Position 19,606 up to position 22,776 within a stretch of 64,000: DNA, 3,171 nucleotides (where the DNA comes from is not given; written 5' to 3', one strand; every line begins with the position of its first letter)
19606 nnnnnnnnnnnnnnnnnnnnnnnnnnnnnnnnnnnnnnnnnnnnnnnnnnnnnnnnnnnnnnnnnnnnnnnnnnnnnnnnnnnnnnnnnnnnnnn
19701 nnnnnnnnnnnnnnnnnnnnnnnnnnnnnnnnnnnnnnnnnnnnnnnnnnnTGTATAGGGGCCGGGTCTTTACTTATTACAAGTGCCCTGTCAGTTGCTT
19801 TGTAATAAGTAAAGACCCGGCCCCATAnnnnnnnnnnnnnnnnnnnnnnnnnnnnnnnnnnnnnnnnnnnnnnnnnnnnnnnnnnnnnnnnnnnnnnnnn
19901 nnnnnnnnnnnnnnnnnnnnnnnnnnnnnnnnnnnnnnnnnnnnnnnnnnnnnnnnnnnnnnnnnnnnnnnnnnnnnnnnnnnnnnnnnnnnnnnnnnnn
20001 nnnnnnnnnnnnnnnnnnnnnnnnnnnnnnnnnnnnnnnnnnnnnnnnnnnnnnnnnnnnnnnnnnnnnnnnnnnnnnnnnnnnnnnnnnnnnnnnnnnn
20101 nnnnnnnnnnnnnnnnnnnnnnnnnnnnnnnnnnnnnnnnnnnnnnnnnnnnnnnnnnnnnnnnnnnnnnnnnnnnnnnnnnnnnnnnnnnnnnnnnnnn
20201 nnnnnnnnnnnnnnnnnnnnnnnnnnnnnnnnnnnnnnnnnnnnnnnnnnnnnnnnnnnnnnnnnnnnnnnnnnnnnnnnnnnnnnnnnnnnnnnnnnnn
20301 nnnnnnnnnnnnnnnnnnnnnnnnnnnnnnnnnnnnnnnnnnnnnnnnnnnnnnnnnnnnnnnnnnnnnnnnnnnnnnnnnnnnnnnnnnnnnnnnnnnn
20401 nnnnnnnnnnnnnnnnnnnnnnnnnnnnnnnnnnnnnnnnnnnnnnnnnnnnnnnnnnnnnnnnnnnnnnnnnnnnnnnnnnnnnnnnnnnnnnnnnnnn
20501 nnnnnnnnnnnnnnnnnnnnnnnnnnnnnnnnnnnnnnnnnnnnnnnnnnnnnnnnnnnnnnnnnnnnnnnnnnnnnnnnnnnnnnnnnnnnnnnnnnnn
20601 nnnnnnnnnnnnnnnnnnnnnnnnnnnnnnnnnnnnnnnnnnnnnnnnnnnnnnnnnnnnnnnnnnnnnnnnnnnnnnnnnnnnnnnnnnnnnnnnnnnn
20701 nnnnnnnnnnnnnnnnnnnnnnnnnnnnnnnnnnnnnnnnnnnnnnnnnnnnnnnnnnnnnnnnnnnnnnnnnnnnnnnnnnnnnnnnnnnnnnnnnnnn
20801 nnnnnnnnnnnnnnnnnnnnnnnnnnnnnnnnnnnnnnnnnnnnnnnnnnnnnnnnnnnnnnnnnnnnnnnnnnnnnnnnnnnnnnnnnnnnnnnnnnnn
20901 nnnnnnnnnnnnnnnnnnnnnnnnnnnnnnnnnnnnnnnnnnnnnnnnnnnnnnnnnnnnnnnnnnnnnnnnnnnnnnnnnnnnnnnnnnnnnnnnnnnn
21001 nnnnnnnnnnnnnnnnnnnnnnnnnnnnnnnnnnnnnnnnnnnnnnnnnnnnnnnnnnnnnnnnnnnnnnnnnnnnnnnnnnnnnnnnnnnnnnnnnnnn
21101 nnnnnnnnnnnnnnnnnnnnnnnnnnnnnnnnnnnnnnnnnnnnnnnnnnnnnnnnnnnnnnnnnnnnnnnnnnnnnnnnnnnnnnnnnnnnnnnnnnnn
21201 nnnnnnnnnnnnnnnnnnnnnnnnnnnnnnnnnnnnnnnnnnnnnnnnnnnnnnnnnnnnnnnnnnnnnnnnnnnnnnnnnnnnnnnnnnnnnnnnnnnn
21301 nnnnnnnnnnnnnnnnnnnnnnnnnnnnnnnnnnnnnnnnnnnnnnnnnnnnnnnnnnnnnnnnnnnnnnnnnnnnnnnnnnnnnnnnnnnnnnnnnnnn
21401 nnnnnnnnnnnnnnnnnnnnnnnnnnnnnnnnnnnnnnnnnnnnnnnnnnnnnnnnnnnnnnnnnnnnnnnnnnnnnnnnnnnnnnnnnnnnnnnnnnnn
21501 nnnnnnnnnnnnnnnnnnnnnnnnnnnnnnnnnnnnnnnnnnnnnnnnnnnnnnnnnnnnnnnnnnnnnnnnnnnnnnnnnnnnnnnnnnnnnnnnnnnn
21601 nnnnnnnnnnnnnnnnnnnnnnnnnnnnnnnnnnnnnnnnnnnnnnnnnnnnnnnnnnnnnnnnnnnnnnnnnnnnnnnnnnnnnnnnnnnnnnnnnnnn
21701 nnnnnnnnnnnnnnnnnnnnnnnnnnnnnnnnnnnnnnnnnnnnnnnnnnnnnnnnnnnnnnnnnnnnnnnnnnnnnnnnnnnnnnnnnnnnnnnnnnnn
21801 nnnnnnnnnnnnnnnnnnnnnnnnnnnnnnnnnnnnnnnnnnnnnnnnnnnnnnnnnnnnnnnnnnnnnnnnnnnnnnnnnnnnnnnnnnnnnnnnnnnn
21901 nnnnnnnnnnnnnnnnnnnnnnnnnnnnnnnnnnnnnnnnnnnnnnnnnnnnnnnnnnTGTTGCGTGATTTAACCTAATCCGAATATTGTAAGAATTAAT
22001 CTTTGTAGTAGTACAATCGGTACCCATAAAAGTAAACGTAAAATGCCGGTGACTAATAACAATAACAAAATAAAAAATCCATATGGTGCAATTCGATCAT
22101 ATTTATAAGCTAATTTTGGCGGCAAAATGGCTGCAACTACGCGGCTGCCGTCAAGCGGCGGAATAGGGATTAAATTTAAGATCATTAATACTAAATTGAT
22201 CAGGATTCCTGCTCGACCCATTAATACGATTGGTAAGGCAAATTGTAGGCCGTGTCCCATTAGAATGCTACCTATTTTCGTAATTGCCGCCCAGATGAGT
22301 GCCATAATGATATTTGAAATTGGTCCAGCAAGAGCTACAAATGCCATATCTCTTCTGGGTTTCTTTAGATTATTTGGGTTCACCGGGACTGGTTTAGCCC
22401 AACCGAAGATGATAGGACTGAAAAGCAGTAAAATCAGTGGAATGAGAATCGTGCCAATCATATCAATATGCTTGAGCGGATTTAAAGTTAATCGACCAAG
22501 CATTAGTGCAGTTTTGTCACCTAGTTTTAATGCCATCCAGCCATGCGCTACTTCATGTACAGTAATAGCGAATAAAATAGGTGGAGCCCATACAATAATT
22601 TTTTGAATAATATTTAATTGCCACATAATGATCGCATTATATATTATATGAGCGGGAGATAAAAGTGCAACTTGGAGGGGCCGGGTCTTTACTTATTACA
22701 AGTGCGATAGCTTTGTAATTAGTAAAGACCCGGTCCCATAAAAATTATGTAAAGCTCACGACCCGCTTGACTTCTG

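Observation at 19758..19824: Family-A 65-bp GC-rich palindromic element (4 copies), one sitting exactly between the major pilin and the first minor pilin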

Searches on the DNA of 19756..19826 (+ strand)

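Call 35: build_rna_model(alignment_id=A4)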
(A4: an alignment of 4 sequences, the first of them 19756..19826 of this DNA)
Model R1 built from alignment A4 (4 sequences, 73 columns); structure: RNAalifold consensus.
model positions 71; base pairs 26; branch points 0; effective number of sequences 1.74; information 0.794 bits per position. Calibrated on 0.2 Mb of random sequence (short: E-values are rough).
structure used (alignment columns):
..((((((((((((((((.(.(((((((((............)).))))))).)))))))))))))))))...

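Call 36: search_with_rna_model(model_id=R1, sources=[window, L111, L112, L113], max_evalue=10, filters=off)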
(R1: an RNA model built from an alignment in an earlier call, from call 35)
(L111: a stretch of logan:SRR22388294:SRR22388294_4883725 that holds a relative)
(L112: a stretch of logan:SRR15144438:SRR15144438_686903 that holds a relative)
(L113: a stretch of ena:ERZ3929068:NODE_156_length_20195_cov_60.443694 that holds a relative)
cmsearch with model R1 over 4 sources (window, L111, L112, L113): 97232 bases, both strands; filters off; matches with E-value up to 10: 27.
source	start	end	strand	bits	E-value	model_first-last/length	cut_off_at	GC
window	19756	19826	+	99.6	1.6e-20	1-71/71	no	0.48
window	32475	32539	-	89.8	3e-18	1-71/71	no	0.48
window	22675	22739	+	87.5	1e-17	1-71/71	no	0.46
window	59576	59646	-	82.5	1.4e-16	1-71/71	no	0.46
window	32475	32539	+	69.8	1.2e-13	1-71/71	no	0.48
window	19756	19826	-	67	5.2e-13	1-71/71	no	0.48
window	22675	22739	-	61.7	9e-12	1-71/71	no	0.46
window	59576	59646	+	53.7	6.2e-10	1-71/71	no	0.46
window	62024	62089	-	43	1.8e-07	1-71/71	no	0.41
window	62024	62089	+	35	1.3e-05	1-71/71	no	0.41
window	7158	7222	-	30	0.00017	1-71/71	no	0.32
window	7158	7222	+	21.3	0.018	1-71/71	no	0.32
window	5031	5093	+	21.3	0.018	1-71/71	no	0.4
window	5031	5093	-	17.9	0.11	1-71/71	no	0.4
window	958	1016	+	16.4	0.24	1-71/71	no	0.37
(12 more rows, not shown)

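Call 46: search_with_rna_model(model_id=R1, sources=[L114], max_evalue=10, filters=off)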
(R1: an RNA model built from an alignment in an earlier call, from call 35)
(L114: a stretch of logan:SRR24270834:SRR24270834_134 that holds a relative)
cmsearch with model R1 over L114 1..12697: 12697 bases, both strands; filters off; matches with E-value up to 10: 4.
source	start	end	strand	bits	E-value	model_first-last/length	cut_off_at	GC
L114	10877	10915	+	8.5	2.1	1-71/71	no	0.33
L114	9040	9107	-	8.5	2.1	1-71/71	no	0.22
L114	9453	9492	-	6.6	5.7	12-60/71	no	0.28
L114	755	800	-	6.2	7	1-71/71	no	0.43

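Call 61: search_with_rna_model(model_id=R1, source=window, max_evalue=1e-15, make_alignment=true, show_alignments=4)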
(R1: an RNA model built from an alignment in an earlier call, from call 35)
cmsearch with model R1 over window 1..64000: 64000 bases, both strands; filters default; matches with E-value up to 1e-15: 4.
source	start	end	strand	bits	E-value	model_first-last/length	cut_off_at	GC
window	19756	19826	+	99.6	1.1e-20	1-71/71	no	0.48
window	32475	32539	-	89.8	2e-18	1-71/71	no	0.48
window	22675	22739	+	87.5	6.6e-18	1-71/71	no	0.46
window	59576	59646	-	82.5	9.3e-17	1-71/71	no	0.46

Alignment A5: 4 matches aligned to the model, 71 columns, each read 5' to 3' on its own strand. Consensus structure (alignment columns), stored with it:
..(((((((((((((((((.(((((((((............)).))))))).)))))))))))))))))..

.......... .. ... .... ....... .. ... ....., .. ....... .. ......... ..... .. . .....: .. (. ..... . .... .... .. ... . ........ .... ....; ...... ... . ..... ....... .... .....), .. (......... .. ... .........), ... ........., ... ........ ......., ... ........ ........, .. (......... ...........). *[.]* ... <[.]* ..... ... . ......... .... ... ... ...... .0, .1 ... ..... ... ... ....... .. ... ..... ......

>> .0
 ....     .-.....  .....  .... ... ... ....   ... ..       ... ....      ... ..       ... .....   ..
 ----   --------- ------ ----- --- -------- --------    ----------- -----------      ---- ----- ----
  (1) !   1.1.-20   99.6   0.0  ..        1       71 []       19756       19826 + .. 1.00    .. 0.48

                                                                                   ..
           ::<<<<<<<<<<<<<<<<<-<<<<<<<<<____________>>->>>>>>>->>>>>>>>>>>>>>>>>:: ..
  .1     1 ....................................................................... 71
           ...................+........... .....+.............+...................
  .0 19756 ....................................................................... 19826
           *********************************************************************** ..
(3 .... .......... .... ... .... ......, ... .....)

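Call 74: search_with_rna_model(model_id=R1, sources=[L115, L116], max_evalue=1, filters=off)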
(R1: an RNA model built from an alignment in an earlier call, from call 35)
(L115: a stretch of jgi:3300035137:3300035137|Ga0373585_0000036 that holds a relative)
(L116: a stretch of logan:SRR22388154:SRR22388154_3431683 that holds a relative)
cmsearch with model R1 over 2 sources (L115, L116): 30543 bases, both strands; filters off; matches with E-value up to 1: 11.
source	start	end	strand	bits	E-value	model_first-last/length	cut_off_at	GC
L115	9902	9974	+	69.5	4.5e-14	1-71/71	no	0.44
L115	13302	13374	-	65.4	3.9e-13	1-71/71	no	0.51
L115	16313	16382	-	56.2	5e-11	1-71/71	no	0.41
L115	13302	13374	+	54.9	1e-10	1-71/71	no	0.51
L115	9902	9974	-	54.5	1.2e-10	1-71/71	no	0.44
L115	16312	16383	+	42.1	9e-08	1-71/71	no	0.43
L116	5804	5842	+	15.8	0.1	1-71/71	no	0.56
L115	5042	5089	-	15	0.16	1-71/71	no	0.25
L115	5043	5093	+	14.9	0.17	1-71/71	no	0.24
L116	5804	5842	-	14.5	0.21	1-71/71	no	0.56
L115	626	677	-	13.2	0.41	1-71/71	no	0.5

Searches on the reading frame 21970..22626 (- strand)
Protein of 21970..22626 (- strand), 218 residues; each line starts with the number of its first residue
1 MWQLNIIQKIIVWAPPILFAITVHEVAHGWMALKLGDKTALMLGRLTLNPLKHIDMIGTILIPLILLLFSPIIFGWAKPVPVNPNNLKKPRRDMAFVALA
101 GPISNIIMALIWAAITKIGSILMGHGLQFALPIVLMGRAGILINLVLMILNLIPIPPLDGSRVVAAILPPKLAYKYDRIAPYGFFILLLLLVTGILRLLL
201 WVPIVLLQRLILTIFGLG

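Call 16: search_protein_families(library=pfam, proteins=[window:21970-22626:-], max_evalue=0.001)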
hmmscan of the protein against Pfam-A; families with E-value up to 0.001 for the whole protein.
window:21970-22626:- (218 aa): 1 family
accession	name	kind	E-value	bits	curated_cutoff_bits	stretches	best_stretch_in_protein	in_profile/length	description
PF02163.28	Peptidase_M50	-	1.5e-12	47.8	27.2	2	141-189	167-219/221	Peptidase family M50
